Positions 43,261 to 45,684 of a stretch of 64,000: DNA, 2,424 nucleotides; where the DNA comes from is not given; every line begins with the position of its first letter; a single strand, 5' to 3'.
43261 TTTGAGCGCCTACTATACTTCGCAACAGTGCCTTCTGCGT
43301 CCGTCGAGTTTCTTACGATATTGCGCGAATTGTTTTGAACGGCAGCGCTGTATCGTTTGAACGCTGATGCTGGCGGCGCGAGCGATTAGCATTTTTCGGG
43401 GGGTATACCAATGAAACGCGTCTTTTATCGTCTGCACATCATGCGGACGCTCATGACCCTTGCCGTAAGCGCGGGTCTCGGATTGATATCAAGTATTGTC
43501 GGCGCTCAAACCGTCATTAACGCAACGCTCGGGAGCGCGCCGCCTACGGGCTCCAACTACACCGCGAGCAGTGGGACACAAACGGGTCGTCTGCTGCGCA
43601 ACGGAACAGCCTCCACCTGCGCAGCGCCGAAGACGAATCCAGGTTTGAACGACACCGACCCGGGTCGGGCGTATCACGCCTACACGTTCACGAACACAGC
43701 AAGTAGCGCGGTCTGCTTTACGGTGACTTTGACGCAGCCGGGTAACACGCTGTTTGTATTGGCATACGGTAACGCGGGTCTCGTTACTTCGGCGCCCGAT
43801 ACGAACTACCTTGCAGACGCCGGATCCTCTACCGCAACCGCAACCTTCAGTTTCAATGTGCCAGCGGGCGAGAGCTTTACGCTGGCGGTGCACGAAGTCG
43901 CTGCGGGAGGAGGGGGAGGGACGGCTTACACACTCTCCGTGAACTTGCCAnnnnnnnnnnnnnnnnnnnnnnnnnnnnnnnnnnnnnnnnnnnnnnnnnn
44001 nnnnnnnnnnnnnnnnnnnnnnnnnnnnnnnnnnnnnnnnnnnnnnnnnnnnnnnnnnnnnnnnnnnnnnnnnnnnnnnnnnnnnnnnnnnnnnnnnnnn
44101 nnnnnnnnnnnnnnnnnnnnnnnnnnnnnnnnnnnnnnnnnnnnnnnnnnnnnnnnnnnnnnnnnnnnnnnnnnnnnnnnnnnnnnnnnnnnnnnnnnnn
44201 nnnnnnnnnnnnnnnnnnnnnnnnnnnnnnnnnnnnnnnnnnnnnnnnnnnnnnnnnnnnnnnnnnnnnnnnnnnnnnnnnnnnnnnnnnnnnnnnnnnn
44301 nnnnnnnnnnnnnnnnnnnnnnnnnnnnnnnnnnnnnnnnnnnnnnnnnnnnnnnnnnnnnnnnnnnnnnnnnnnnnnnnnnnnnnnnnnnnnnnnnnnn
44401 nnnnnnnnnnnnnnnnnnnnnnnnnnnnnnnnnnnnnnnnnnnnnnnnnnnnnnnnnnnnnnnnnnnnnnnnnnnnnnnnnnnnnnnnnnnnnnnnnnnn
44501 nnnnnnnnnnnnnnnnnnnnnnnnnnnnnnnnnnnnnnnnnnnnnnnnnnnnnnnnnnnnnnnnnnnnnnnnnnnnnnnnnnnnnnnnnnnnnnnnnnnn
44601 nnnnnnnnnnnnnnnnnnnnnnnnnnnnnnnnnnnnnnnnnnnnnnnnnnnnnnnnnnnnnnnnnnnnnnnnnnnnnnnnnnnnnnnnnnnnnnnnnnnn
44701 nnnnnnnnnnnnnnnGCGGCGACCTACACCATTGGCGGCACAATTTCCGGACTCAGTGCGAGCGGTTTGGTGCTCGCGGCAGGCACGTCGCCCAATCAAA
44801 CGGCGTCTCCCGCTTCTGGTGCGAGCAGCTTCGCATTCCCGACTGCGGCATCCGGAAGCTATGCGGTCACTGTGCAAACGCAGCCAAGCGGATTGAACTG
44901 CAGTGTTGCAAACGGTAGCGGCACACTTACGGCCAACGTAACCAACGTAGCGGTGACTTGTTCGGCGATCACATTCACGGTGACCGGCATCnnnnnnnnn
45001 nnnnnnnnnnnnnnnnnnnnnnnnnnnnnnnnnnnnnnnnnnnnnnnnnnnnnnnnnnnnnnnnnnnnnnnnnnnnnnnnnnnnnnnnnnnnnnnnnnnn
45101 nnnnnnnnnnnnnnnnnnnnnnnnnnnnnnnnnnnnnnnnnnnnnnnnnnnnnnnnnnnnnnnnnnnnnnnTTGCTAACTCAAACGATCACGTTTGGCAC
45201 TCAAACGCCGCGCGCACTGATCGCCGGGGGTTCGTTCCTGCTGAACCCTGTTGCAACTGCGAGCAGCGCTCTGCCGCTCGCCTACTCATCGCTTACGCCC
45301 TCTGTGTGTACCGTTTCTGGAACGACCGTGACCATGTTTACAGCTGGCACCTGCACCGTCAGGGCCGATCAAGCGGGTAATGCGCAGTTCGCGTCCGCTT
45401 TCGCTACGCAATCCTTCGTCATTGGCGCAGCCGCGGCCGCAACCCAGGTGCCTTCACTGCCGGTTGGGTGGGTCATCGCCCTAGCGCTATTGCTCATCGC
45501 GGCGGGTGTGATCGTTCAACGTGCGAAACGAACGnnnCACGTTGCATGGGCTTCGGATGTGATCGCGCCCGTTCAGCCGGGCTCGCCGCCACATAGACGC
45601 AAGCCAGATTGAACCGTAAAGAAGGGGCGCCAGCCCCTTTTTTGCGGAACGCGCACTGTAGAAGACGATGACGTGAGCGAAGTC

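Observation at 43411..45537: DUF11 tandem-repeat surface protein with an IPTL-CTERM-like sorting signal and internal DNA tandem repeats of about 380 bp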

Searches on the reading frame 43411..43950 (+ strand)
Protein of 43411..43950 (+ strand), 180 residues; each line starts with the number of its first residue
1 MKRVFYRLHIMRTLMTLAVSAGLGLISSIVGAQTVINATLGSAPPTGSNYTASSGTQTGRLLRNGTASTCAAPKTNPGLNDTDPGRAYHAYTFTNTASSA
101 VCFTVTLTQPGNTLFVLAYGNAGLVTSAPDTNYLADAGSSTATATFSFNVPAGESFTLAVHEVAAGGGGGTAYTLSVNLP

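Call 43: search_protein_families(library=pfam, proteins=[window:43507-43950:+], max_evalue=0.1)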
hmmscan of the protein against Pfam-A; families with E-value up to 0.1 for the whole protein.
window:43507-43950:+ (148 aa): 0 families

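Call 48: search_protein_representatives(protein=window:43507-43950:+)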
Query: 148 residues. Proteins with E-value up to 0.001 (for the whole library): 1025; up to 1e-10: 380; up to 1e-30: 29. The best 150 are listed.
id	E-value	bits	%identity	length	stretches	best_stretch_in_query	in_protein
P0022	4.7e-75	266.8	73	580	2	1-148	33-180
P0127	9.6e-72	256.1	47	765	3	3-145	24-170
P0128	1.5e-68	245.7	46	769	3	5-145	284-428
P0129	1.5e-61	223.0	42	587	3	4-143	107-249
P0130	1.5e-60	219.8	44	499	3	5-145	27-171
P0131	9.0e-57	207.6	48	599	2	9-146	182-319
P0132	1.2e-56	207.1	41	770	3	4-132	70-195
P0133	5.2e-45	169.5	38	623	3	4-131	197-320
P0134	5.8e-42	159.6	58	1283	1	7-148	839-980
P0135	2.0e-40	154.6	58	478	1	5-146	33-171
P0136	6.4e-40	153.0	42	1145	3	19-148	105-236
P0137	3.4e-37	144.1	33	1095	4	3-134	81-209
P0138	7.0e-37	143.1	59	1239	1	6-147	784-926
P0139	8.6e-37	142.8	43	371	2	4-145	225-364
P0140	5.4e-36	140.3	56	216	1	4-147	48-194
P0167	8.0e-28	113.8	52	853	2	7-146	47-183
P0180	2.8e-25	105.5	50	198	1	22-145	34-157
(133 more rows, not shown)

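Call 53: search_solved_structures(query=A2, max_evalue=1, show_alignments=1)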
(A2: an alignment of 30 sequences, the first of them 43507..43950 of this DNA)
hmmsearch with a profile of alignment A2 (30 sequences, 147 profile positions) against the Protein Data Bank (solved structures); distinct sequences matched with E-value up to 1: 0.

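Call 58: predict_structure(alignment_id=A2)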
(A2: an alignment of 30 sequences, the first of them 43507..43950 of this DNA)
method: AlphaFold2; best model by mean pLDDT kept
length: 148 residues; sequences in the alignment: 30
mean_pLDDT: 97.3   pTM: 0.92
mean pLDDT of the five models: 97.3, 97.1, 97.1, 96.8, 96.4
residues with pLDDT >= 90: 146; 70-90: 1; 50-70: 1; < 50: 0
segments of 3 or more residues with pLDDT < 50: none
pLDDT, mean of each block of 10 residues (from residue 1): 97 97 98 97 97 98 97 98 98 98 98 98 98 96 92
secondary structure, 60 per line:
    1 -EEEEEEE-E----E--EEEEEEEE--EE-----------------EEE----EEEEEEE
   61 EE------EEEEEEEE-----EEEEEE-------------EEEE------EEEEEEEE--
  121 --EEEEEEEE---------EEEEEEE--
elements in order: E2-8 E18-25 E47-49 E54-62 E69-76 E82-87 E101-104 E111-118 E123-130 E140-146

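Call 61: search_protein_families(library=ncbifam, proteins=[P0167, P0180], max_evalue=0.01)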
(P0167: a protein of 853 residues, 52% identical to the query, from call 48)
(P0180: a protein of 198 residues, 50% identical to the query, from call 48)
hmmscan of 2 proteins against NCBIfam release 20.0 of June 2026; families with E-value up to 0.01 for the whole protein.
P0167 (853 aa): 2 families
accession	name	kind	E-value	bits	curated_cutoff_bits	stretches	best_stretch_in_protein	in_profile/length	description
TIGR01451.2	B_ant_repeat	repeat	1.3e-39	134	24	4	584-628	8-52/53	DUF11 type repeat protein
TIGR04174.1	IPTL_CTERM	subfamily_domain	7.8e-10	38.8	20.5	1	826-852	1-27/27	IPTL-CTERM sorting domain-containing protein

P0180 (198 aa): 2 families
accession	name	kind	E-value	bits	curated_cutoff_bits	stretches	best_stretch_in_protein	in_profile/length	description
NF033207.2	midcut_by_XrtH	subfamily_domain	4.6e-05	23.5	45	0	163-185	33-55/175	midcut-by-XrtH protein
TIGR04174.1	IPTL_CTERM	subfamily_domain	0.006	16.9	20.5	1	167-188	1-22/27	IPTL-CTERM sorting domain-containing protein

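Call 75: find_related_loci(query=window:43411-43950:+, collection=metagenome_contigs, flank=6000)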
Query window:43411-43950:+ (180 aa) in metagenome_contigs; peptide patterns used: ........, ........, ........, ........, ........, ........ (x = any residue, [..] = any of these).
217 stretches matched a pattern; 2 encode a relative of the query (tblastn E <= 1e-3); 2 distinct loci.
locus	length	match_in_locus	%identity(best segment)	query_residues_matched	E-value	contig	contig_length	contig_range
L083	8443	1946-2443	41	22-177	5e-21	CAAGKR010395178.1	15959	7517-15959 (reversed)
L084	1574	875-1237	40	57-177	3e-14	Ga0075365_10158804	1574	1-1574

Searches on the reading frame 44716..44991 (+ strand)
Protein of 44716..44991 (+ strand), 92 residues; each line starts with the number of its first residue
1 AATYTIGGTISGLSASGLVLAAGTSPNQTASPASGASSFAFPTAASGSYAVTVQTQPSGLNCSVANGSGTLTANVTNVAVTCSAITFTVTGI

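Call 43: search_protein_families(library=pfam, proteins=[window:44716-44991:+], max_evalue=0.1)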
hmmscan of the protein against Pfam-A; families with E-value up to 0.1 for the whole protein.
window:44716-44991:+ (92 aa): 1 family
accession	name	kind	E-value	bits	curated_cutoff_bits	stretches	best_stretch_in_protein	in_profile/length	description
PF17210.9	SdrD_B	-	0.024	15.2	29.7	1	21-86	34-98/112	SdrD B-like domain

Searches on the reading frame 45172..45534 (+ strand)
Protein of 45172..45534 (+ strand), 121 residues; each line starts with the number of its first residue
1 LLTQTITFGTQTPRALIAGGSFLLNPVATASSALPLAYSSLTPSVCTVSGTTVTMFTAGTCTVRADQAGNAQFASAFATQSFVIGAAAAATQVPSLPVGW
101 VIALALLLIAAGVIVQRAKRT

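Call 32: find_homologous_proteins(query=window:45172-45534:+, max_evalue=10)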
Query seq(121 aa) (121 aa): 6 proteins with E <= 10 among 190 candidates.
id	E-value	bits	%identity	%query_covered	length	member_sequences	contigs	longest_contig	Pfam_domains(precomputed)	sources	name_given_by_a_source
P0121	9.0e-38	147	55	79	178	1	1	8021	PF18203.7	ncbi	-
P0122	8.6e-21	92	56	50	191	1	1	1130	PF22359.3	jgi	jgi:hypothetical protein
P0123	7.5e-15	73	51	60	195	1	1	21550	PF22359.3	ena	-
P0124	1.6e-14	72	40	74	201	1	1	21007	-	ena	-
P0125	5.1e-9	54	54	53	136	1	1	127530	-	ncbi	-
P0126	2.1e-8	52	51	63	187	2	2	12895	-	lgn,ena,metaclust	metaclust:\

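Call 61: search_protein_families(library=ncbifam, proteins=[P0121], max_evalue=0.01)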
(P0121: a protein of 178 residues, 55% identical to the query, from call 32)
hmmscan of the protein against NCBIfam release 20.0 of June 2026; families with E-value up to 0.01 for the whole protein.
P0121 (178 aa): 3 families
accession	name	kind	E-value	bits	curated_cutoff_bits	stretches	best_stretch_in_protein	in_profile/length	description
TIGR04174.1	IPTL_CTERM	subfamily_domain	8.7e-06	25.9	20.5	1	150-171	1-22/27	IPTL-CTERM sorting domain-containing protein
NF033207.2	midcut_by_XrtH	subfamily_domain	1.8e-05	24.9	45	1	117-175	9-62/175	midcut-by-XrtH protein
NF007945.0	PRK10664.1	equivalog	0.0069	16.9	157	0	93-153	24-79/90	nucleoid-associated protein HU-beta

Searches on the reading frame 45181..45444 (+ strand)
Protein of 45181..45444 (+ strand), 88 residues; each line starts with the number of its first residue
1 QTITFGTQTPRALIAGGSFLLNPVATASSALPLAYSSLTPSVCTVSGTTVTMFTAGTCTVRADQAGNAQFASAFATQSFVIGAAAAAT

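Call 43: search_protein_families(library=pfam, proteins=[window:45181-45444:+], max_evalue=0.1)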
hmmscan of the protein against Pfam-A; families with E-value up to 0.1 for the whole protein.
window:45181-45444:+ (88 aa): 1 family
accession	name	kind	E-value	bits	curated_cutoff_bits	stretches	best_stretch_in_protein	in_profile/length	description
PF22359.2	Big-like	-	0.002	18.7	27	1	34-62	4-33/48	Bacterial Ig-like domain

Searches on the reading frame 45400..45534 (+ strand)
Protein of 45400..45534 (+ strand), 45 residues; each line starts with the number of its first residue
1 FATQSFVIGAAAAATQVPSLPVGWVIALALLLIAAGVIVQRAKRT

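Call 5: search_protein_families(library=ncbifam, proteins=[window:45427-45534:+], max_evalue=10)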
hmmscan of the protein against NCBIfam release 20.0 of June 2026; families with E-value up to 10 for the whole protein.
seq(36 aa): 2 families
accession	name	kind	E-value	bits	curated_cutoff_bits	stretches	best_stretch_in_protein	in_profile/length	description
NF058583.1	LAXTG_small_WW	exception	0.0017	18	65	1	13-35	25-47/54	LAXTG motif-containing small protein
NF058571.1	GVDTG_CTERM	domain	0.3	11.4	29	1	3-32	13-42/44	GVDTG sorting domain-containing protein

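Call 16: search_protein_families(library=ncbifam, proteins=[window:45400-45534:+], max_evalue=10)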
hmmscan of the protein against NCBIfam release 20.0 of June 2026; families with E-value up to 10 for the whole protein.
seq(45 aa): 5 families
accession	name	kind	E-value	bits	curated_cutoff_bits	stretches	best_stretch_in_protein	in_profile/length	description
NF058583.1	LAXTG_small_WW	exception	0.0016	18.1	65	1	8-44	11-47/54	LAXTG motif-containing small protein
NF058582.1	Microco_LAVTG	domain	0.047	13.8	27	1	24-38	12-26/34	LAVTG motif-containing sortase-dependent surface protein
NF058571.1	GVDTG_CTERM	domain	0.055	13.8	29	1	9-41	11-42/44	GVDTG sorting domain-containing protein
TIGR03750.1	conj_TIGR03750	hypoth_equivalog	0.1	12.6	70.75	1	10-44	41-75/111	TIGR03750 family conjugal transfer protein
NF040681.2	GPS-CTERM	domain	1.8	8.8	28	1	18-44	2-26/28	GPS-CTERM domain-containing protein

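Call 68: find_homologous_proteins(query=A4, max_evalue=10)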
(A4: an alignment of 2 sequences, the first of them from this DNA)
Query A4 (2 sequences): 14 candidates shared short words with the query, none scored E <= 10.
